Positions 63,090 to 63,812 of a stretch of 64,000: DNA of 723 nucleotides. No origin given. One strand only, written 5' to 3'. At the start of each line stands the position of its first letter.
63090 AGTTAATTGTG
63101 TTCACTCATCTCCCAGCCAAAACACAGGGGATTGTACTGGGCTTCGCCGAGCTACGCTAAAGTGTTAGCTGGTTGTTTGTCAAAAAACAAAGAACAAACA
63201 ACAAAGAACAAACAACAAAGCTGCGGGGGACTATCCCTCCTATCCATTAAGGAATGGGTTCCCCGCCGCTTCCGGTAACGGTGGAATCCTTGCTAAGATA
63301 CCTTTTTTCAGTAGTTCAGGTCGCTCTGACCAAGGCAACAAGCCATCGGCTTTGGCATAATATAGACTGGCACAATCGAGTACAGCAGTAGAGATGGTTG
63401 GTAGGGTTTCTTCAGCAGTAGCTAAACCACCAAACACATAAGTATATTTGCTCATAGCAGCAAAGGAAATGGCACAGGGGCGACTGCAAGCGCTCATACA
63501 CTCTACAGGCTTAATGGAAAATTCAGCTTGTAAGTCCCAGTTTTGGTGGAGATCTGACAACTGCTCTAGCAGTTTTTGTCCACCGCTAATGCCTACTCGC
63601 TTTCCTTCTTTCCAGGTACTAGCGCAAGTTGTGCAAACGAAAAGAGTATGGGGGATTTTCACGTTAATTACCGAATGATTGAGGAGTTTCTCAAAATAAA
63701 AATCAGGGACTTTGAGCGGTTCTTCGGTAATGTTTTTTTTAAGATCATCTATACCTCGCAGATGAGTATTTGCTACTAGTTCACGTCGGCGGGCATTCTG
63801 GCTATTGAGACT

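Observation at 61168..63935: Cobalamin riboswitch in front of a DUF1636-HupE/UreJ-CobW(COG0523) operon, 7 kb from B12-dependent metH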

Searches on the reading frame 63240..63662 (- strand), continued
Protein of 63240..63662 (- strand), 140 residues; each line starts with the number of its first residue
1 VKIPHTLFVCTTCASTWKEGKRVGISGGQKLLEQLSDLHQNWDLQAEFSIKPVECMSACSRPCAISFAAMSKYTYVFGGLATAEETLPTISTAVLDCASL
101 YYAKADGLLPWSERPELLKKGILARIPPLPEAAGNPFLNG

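Call 44: search_protein_families(library=pfam, proteins=[L009:7766-8626:+, L009:8604-9902:+, L009:5646-7748:+], max_evalue=0.01)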
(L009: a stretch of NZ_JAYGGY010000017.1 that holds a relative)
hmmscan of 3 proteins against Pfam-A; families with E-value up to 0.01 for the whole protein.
L009:7766-8626:+ (286 aa): 1 family
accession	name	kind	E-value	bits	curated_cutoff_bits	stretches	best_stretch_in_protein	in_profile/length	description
PF24724.1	DUF7676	-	1.3e-60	204.1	27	1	16-181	2-166/166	Family of unknown function (DUF7676)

L009:8604-9902:+ (432 aa): 1 family
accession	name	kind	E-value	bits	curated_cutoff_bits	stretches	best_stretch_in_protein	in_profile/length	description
PF01497.23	Peripla_BP_2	-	7.7e-31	107.7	27.5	1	145-381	1-229/235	Periplasmic binding protein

L009:5646-7748:+ (700 aa): 2 families
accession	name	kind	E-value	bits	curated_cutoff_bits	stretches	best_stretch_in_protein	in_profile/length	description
PF00593.30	TonB_dep_Rec_b-barrel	-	8.8e-45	154.8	27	1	286-674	13-436/436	TonB dependent receptor-like, beta-barrel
PF07715.20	Plug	-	7.1e-26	91.3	23.9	1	89-197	2-107/107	TonB-dependent Receptor Plug Domain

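Call 45: search_solved_structures(query=window:63240-63662:-, max_evalue=10, show_alignments=1)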
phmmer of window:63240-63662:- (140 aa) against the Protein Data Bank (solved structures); distinct sequences matched with E-value up to 10: 3.
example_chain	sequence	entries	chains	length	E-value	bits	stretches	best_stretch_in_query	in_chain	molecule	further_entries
9jn8_A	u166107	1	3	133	5.7e-18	68.5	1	5-129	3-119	ORF378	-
4acz_B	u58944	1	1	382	0.98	12.7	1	48-104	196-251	ENDO-ALPHA-MANNOSIDASE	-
4acy_A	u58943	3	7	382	0.98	12.7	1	48-104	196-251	ENDO-ALPHA-MANNOSIDASE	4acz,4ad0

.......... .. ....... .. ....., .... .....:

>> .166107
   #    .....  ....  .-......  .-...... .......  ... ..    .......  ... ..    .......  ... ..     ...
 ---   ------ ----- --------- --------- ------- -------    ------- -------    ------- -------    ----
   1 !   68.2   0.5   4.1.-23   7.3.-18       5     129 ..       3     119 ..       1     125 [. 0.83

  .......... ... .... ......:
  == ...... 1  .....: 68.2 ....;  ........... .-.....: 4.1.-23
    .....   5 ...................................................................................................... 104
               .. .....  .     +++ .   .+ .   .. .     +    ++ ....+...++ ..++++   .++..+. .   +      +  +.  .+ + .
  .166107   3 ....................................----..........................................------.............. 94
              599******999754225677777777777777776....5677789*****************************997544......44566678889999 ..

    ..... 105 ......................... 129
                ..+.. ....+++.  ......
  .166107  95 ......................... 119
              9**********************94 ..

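Call 54: find_encoding_contigs(protein=P0004, flank=3000, max_places=2)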
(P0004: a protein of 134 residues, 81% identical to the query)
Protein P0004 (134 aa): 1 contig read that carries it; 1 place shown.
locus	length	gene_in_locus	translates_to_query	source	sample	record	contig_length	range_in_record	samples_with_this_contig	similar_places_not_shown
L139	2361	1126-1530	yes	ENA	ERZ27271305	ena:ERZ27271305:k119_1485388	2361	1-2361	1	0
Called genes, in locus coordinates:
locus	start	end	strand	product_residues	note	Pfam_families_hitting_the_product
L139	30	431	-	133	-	PF06868:DUF1257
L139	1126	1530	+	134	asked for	PF07845:DUF1636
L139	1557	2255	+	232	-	PF04955:HupE_UreJ, PF13795:HupE_UreJ_2 (weak)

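Call 55: find_encoding_contigs(protein=P0010, flank=4000, max_places=2)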
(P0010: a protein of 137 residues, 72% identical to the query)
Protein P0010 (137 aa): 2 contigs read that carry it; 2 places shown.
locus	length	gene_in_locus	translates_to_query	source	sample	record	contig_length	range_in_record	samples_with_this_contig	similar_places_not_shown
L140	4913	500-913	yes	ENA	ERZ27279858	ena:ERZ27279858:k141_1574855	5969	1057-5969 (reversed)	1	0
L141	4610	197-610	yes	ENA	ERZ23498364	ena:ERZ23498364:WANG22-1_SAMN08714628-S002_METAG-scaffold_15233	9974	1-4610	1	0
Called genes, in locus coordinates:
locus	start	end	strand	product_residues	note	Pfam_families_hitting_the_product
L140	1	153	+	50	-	?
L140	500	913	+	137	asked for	PF07845:DUF1636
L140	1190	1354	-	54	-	-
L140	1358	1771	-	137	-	-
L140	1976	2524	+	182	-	PF27721:UCP020893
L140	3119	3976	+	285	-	PF01061:ABC2_membrane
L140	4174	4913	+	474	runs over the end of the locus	PF00005:ABC_tran, PF14524:Wzt_C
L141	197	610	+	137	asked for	PF07845:DUF1636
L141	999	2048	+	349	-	PF02492:cobW, PF13401:AAA_22 (faint), PF07683:CobW_C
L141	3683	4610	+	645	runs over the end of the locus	PF11741:AMIN, PF01520:Amidase_3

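Call 57: predict_structure(alignment_id=A3)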
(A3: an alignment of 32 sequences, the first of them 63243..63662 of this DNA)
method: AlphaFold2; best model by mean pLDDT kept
length: 140 residues; sequences in the alignment: 32
mean_pLDDT: 88.1   pTM: 0.81
mean pLDDT of the five models: 88.1, 87.9, 86.5, 86.5, 85.5
residues with pLDDT >= 90: 91; 70-90: 38; 50-70: 5; < 50: 6
segments of 3 or more residues with pLDDT < 50: 133-136
pLDDT, mean of each block of 10 residues (from residue 1): 88 88 92 97 95 84 91 93 92 96 93 90 87 48
secondary structure, 60 per line:
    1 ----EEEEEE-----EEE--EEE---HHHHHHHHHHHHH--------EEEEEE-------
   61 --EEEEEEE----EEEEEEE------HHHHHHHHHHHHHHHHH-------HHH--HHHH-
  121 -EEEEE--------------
elements in order: E5-10 E16-18 E21-23 H27-39 E48-53 E63-69 E74-80 H87-103 H116-119 E122-126

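Call 59: fold_search(model_id=the predicted structure, library=pdb)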
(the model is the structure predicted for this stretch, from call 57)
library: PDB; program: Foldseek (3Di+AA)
matches with E <= 10: 147; with E <= 0.001: 3
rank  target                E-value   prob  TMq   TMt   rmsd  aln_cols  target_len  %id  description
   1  9jn8_A                8.3e-11  1.00  0.68  0.79   3.6       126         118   36  Crystal structure of a thioredoxin-like ferredoxin of Rhodobacter capsulatus (released 2025-02-19)
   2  9jn8_C                3.2e-10  1.00  0.68  0.85   2.5       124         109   38  Crystal structure of a thioredoxin-like ferredoxin of Rhodobacter capsulatus (released 2025-02-19)
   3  1f37_B                4.6e-04  1.00  0.48  0.58   4.7       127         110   14  STRUCTURE OF A THIOREDOXIN-LIKE [2FE-2S] FERREDOXIN FROM AQUIFEX AEOLICUS (released 2000-07-26)
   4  1m2a_B                1.3e-03  1.00  0.49  0.63   3.9       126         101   13  Crystal structure at 1.5 Angstroms resolution of the wild type thioredoxin-like [2Fe-2S] ferredoxin from Aquifex aeoli (released 2002-09-18)
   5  1f37_A                2.5e-03  1.00  0.47  0.57   4.8       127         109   15  STRUCTURE OF A THIOREDOXIN-LIKE [2FE-2S] FERREDOXIN FROM AQUIFEX AEOLICUS (released 2000-07-26)
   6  1m2a_A                3.6e-03  1.00  0.48  0.62   4.4       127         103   12  Crystal structure at 1.5 Angstroms resolution of the wild type thioredoxin-like [2Fe-2S] ferredoxin from Aquifex aeoli (released 2002-09-18)
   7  1m2d_A                6.7e-03  1.00  0.48  0.62   4.4       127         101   14  Crystal structure at 1.05 Angstroms resolution of the Cys59Ser variant of the thioredoxin-like [2Fe-2S] ferredoxin fro (released 2002-09-18)
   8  1m2b_A                7.5e-03  1.00  0.48  0.63   4.3       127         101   14  Crystal structure at 1.25 Angstroms resolution of the Cys55Ser variant of the thioredoxin-like [2Fe-2S] ferredoxin fro (released 2002-09-18)
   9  5abr_A                9.1e-03  0.99  0.44  0.56   5.7       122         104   14  Structure of FeSI protein from Azotobacter vinelandii (released 2016-08-24)
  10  8e73_V2               1.4e-02  1.00  0.45  0.30   4.5       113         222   16  Vigna radiata supercomplex I+III2 (full bridge) (released 2023-01-11)
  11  3kgd_B                4.8e-02  0.75  0.35  0.18   4.9       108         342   10  Crystal structure of E. coli RNA 3' cyclase (released 2010-04-21)
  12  3kgd_A                7.0e-02  0.75  0.37  0.19   4.7       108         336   10  Crystal structure of E. coli RNA 3' cyclase (released 2010-04-21)
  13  7q4v_B                1.1e-01  0.87  0.44  0.12   5.7       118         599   14  Electron bifurcating hydrogenase - HydABC from A. woodii (released 2023-02-22)
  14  3kgd_D                1.4e-01  0.57  0.36  0.18   4.7       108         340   10  Crystal structure of E. coli RNA 3' cyclase (released 2010-04-21)
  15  3kgd_C                1.7e-01  0.57  0.37  0.19   4.7       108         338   10  Crystal structure of E. coli RNA 3' cyclase (released 2010-04-21)
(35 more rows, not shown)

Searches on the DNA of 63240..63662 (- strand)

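Call 10: search_rna_families(sources=[L001, L002, L003, L004, L005, L006, L007, L008, L009, L010], threshold=gathering)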
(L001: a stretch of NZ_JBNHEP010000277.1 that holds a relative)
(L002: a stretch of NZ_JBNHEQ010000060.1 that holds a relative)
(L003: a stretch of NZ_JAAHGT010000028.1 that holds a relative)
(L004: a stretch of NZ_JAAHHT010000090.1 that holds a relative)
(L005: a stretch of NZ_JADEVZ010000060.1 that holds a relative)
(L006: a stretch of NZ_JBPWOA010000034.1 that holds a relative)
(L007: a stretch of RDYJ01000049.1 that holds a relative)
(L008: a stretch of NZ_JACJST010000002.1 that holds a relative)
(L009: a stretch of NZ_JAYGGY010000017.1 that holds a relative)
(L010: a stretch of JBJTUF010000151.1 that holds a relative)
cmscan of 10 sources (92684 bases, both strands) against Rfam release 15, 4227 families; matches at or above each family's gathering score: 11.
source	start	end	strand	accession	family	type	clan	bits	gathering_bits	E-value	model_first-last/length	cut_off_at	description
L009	4474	4614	+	RF00174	Cobalamin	Cis-reg; riboswitch;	CL00101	63.4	31.5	3.5e-13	1-189/189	no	Cobalamin riboswitch aptamer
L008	4348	4490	+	RF00174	Cobalamin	Cis-reg; riboswitch;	CL00101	61.3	31.5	1.5e-12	1-189/189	no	Cobalamin riboswitch aptamer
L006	4467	4607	+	RF00174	Cobalamin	Cis-reg; riboswitch;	CL00101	59.5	31.5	4.6e-12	1-189/189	no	Cobalamin riboswitch aptamer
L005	997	1136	-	RF00174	Cobalamin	Cis-reg; riboswitch;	CL00101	58.6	31.5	8.6e-12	1-189/189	no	Cobalamin riboswitch aptamer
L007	2818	2959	+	RF00174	Cobalamin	Cis-reg; riboswitch;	CL00101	58.4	31.5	9.4e-12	1-189/189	no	Cobalamin riboswitch aptamer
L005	4472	4613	+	RF00174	Cobalamin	Cis-reg; riboswitch;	CL00101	56.2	31.5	4e-11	1-189/189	no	Cobalamin riboswitch aptamer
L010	4072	4213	+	RF00174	Cobalamin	Cis-reg; riboswitch;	CL00101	54.4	31.5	1.4e-10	1-189/189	no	Cobalamin riboswitch aptamer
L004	3977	4151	+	RF00174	Cobalamin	Cis-reg; riboswitch;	CL00101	52.6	31.5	4.5e-10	1-189/189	no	Cobalamin riboswitch aptamer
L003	248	416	+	RF00174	Cobalamin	Cis-reg; riboswitch;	CL00101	52.1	31.5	6e-10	1-189/189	no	Cobalamin riboswitch aptamer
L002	3490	3671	+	RF00174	Cobalamin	Cis-reg; riboswitch;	CL00101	51.7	31.5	7.8e-10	1-189/189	no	Cobalamin riboswitch aptamer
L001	2782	2961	+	RF00174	Cobalamin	Cis-reg; riboswitch;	CL00101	46.9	31.5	1.8e-08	1-189/189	no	Cobalamin riboswitch aptamer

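Call 29: search_rna_families(sources=[L011, L012, L013, L014, L016, L017, L018], threshold=gathering)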
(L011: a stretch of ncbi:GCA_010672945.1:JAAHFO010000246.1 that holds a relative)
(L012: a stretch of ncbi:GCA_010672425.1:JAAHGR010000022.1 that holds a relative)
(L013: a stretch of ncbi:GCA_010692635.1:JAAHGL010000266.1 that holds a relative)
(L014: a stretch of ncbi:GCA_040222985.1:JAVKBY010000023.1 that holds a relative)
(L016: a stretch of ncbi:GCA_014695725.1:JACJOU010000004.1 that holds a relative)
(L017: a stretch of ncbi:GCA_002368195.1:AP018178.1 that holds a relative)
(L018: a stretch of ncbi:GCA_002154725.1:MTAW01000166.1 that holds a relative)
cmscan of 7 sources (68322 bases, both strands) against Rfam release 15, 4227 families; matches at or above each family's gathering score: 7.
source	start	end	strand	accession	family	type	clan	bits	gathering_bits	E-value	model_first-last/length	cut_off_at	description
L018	4823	4977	+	RF00174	Cobalamin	Cis-reg; riboswitch;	CL00101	62.6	31.5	4.4e-13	1-189/189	no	Cobalamin riboswitch aptamer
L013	4243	4390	+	RF00174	Cobalamin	Cis-reg; riboswitch;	CL00101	55.9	31.5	3.6e-11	1-189/189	no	Cobalamin riboswitch aptamer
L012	4729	4871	+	RF00174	Cobalamin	Cis-reg; riboswitch;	CL00101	55.2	31.5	6e-11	1-189/189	no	Cobalamin riboswitch aptamer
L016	4571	4745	+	RF00174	Cobalamin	Cis-reg; riboswitch;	CL00101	54.8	31.5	7.6e-11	1-189/189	no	Cobalamin riboswitch aptamer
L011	401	548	+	RF00174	Cobalamin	Cis-reg; riboswitch;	CL00101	54.1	31.5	1.2e-10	1-189/189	no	Cobalamin riboswitch aptamer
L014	4500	4646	+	RF00174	Cobalamin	Cis-reg; riboswitch;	CL00101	49.4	31.5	2.6e-09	1-189/189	no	Cobalamin riboswitch aptamer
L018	8819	8900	+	RF01689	AdoCbl-II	Cis-reg; riboswitch;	CL00101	48.9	36.5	8.8e-09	1-81/81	no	AdoCbl-II (Cobalamin/B12) riboswitch aptamer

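Call 81: search_rna_families(sources=[L020, L030, L033, L070, L098, L067, L139, L019], threshold=gathering)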
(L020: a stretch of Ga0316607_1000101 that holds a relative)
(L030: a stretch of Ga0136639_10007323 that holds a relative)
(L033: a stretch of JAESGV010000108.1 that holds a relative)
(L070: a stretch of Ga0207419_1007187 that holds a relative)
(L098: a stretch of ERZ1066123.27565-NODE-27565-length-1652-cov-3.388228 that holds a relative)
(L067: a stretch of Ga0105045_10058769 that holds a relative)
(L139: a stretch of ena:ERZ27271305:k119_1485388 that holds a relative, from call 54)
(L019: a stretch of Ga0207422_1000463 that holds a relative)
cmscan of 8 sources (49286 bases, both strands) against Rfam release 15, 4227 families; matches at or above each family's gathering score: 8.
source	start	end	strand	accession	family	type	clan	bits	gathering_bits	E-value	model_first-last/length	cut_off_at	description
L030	1745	1889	-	RF00174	Cobalamin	Cis-reg; riboswitch;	CL00101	62.8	31.5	2.9e-13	1-189/189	no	Cobalamin riboswitch aptamer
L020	5980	6121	-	RF00174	Cobalamin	Cis-reg; riboswitch;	CL00101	61.1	31.5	8.5e-13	1-189/189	no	Cobalamin riboswitch aptamer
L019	5714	5861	-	RF00174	Cobalamin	Cis-reg; riboswitch;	CL00101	56.2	31.5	2.2e-11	1-189/189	no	Cobalamin riboswitch aptamer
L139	595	742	+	RF00174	Cobalamin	Cis-reg; riboswitch;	CL00101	54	31.5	9e-11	1-189/189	no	Cobalamin riboswitch aptamer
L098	343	546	+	RF00174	Cobalamin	Cis-reg; riboswitch;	CL00101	53.9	31.5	1e-10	1-189/189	no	Cobalamin riboswitch aptamer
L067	1842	2045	+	RF00174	Cobalamin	Cis-reg; riboswitch;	CL00101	53.3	31.5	1.5e-10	1-189/189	no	Cobalamin riboswitch aptamer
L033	4761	4899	-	RF00174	Cobalamin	Cis-reg; riboswitch;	CL00101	52.3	31.5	2.9e-10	1-189/189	no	Cobalamin riboswitch aptamer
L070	3995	4141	-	RF00174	Cobalamin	Cis-reg; riboswitch;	CL00101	52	31.5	3.4e-10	1-189/189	no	Cobalamin riboswitch aptamer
